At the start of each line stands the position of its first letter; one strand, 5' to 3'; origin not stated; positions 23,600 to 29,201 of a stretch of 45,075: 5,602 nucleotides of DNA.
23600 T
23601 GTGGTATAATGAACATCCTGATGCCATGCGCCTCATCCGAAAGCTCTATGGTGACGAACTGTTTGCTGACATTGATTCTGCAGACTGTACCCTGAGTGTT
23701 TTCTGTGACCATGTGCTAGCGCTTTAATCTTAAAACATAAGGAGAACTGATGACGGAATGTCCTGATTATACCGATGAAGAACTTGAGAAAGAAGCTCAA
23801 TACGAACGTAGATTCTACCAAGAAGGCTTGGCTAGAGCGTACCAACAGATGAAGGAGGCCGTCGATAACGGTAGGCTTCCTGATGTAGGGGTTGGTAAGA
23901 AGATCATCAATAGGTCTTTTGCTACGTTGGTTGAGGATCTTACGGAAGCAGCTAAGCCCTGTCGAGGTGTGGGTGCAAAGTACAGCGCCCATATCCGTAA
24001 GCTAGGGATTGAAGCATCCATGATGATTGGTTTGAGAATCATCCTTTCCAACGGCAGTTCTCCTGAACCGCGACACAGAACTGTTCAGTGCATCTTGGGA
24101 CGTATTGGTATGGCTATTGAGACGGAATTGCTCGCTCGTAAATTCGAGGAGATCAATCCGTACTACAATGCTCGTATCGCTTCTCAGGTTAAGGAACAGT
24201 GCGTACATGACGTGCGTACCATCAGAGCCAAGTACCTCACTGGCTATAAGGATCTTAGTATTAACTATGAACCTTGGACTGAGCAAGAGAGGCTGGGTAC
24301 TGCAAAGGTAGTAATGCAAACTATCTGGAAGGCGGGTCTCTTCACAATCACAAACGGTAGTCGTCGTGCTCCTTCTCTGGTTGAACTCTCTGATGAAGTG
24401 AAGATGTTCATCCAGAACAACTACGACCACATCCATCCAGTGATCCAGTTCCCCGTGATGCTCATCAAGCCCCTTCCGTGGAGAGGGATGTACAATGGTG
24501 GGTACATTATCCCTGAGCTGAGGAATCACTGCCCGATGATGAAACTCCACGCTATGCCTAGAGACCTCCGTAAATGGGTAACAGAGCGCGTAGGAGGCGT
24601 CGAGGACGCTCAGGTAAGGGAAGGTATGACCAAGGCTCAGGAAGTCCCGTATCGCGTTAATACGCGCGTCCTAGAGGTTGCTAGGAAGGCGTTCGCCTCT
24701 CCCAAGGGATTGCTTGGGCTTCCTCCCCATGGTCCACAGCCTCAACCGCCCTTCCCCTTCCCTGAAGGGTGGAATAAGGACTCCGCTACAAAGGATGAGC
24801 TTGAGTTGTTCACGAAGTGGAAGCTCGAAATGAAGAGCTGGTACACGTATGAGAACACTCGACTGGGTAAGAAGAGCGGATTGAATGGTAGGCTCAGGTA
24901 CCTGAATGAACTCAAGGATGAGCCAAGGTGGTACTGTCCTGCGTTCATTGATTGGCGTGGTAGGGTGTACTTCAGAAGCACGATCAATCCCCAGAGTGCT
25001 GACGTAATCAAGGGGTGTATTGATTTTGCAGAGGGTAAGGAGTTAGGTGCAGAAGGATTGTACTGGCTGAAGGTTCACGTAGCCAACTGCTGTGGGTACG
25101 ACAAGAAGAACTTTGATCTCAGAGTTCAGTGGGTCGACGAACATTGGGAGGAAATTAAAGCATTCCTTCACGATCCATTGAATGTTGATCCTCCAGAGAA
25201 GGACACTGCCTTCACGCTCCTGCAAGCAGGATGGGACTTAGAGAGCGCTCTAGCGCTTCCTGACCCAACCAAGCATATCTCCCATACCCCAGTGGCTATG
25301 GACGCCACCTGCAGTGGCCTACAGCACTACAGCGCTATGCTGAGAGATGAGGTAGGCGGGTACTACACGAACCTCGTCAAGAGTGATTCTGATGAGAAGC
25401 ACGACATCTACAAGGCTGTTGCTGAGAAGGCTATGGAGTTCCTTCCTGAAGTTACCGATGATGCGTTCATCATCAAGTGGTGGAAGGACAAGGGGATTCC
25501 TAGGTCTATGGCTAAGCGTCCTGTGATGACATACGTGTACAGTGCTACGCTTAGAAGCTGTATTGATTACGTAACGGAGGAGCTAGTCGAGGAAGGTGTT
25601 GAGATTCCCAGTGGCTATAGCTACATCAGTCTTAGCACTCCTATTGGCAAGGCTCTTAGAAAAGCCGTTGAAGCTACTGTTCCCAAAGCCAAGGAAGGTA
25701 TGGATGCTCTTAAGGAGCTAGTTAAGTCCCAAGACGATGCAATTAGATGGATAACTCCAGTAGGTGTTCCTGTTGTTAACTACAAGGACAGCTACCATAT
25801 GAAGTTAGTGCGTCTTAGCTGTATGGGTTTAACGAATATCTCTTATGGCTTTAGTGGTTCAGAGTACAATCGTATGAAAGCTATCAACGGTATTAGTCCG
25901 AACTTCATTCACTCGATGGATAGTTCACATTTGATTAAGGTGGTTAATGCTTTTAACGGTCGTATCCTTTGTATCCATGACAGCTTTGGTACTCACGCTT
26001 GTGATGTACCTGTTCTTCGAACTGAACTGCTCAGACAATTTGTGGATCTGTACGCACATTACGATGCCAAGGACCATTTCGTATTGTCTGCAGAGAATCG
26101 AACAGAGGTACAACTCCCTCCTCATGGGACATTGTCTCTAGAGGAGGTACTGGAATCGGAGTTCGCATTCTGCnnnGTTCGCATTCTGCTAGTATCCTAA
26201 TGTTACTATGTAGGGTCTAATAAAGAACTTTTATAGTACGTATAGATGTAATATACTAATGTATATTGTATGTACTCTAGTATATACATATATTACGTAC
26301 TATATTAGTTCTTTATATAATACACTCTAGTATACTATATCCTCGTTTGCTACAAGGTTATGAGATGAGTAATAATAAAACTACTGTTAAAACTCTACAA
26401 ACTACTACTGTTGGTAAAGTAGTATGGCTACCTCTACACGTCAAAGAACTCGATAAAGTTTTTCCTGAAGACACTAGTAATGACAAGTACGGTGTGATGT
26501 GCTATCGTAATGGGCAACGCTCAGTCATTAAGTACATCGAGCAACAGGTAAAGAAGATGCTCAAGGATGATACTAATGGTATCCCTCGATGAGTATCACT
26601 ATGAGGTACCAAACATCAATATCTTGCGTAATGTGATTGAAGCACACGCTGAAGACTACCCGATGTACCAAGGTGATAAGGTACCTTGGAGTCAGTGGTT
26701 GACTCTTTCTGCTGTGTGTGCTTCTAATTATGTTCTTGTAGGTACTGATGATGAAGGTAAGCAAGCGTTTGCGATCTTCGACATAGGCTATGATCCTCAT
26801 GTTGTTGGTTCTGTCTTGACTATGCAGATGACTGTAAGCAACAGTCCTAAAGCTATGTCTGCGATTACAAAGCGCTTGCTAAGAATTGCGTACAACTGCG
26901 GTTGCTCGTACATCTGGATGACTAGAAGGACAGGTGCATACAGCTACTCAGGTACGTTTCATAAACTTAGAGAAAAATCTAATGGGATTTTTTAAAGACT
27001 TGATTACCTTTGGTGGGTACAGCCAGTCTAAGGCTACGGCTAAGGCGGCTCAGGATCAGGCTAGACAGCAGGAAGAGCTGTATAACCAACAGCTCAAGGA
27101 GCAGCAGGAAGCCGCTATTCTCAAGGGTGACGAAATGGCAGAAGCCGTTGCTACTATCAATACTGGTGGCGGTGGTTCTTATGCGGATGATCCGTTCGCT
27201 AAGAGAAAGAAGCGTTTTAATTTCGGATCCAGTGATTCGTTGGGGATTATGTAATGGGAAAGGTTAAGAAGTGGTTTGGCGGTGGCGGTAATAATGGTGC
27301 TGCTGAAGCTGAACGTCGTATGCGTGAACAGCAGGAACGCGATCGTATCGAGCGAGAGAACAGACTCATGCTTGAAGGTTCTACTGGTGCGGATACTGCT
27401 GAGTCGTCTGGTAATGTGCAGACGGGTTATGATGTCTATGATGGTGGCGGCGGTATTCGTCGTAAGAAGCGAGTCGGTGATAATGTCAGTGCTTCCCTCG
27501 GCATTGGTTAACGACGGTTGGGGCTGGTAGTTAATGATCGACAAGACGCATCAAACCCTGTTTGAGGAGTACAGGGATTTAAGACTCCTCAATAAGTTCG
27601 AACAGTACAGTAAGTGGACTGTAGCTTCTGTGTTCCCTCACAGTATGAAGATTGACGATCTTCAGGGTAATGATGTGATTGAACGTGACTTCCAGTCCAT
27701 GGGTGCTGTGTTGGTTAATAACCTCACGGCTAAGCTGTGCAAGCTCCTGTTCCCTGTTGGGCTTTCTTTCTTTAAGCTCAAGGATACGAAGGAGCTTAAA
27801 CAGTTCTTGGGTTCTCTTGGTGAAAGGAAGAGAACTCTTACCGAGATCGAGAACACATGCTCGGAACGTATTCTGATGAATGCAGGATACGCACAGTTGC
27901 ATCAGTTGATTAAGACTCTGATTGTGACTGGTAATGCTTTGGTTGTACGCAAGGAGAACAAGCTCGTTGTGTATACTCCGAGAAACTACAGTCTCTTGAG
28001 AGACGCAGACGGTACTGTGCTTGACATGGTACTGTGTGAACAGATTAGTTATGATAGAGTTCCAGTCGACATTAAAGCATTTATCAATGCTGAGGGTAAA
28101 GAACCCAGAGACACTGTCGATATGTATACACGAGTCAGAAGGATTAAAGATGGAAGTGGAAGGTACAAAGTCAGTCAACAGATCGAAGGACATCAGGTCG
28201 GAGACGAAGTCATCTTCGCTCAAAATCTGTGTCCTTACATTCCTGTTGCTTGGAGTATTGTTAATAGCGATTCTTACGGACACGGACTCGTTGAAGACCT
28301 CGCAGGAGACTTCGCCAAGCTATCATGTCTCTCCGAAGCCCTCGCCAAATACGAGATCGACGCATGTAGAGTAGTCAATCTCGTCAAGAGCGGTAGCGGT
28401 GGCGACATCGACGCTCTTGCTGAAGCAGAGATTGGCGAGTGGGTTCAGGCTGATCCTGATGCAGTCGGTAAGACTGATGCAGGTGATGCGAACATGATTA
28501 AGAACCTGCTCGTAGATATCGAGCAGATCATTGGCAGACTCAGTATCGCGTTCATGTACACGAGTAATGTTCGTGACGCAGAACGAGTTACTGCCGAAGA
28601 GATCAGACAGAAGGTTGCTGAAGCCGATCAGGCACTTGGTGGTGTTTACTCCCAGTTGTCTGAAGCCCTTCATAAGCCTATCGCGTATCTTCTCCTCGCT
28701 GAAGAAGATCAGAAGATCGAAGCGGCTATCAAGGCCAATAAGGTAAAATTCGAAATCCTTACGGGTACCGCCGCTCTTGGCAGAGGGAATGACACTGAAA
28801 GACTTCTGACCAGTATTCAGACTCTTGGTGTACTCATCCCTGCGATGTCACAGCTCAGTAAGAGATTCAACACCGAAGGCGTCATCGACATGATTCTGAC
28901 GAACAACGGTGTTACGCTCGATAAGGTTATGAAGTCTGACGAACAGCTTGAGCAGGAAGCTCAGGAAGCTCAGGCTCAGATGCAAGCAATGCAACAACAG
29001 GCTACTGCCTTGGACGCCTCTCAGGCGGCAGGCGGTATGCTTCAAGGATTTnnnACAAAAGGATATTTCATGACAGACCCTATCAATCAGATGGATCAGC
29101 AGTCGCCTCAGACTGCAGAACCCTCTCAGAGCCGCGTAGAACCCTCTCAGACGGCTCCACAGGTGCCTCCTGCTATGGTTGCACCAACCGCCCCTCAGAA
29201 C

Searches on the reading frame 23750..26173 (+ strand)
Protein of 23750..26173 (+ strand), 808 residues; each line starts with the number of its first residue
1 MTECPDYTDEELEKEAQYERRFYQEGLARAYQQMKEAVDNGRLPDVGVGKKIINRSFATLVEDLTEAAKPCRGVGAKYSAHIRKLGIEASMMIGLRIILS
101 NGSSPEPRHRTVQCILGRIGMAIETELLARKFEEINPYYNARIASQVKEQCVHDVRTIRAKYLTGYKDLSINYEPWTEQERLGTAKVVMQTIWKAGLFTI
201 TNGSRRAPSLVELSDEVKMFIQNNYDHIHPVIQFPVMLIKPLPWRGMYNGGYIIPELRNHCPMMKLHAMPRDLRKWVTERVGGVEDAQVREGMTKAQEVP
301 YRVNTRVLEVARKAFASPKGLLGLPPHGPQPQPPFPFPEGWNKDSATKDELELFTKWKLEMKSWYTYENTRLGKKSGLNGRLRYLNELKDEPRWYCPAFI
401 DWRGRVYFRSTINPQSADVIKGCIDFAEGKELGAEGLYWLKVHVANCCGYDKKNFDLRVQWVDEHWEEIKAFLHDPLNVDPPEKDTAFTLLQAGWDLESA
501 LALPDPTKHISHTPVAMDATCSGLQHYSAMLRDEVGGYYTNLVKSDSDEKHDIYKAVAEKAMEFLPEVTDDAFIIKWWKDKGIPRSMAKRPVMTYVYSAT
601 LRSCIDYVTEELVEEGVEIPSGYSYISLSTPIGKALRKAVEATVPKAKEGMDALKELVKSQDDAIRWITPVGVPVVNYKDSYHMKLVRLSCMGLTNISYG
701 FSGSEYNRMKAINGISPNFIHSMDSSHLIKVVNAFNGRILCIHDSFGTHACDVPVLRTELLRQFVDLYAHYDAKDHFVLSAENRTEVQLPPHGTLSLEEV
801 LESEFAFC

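Call 53: search_protein_families(library=pfam, proteins=[window:23750-26173:+], max_evalue=0.001)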
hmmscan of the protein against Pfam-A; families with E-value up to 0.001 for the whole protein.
window:23750-26173:+ (808 aa): 2 families
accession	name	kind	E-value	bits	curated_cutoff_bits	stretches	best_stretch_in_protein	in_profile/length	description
PF00940.24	RNA_pol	-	3.6e-78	263.8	22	1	430-770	1-358/448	DNA-dependent RNA polymerase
PF14700.11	RPOL_N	-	0.00068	19.6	30.1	0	235-254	277-295/334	DNA-directed RNA polymerase N-terminal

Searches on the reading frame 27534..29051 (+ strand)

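Call 53: search_protein_families(library=pfam, proteins=[window:27534-29051:+], max_evalue=0.001)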
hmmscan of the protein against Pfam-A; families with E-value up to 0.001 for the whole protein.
window:27534-29051:+ (506 aa): 1 family
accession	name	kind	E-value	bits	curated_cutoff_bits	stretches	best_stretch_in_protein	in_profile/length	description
PF12236.14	Head-tail_con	-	4.1e-41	141.4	27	1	45-461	44-485/489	Bacteriophage head to tail connecting protein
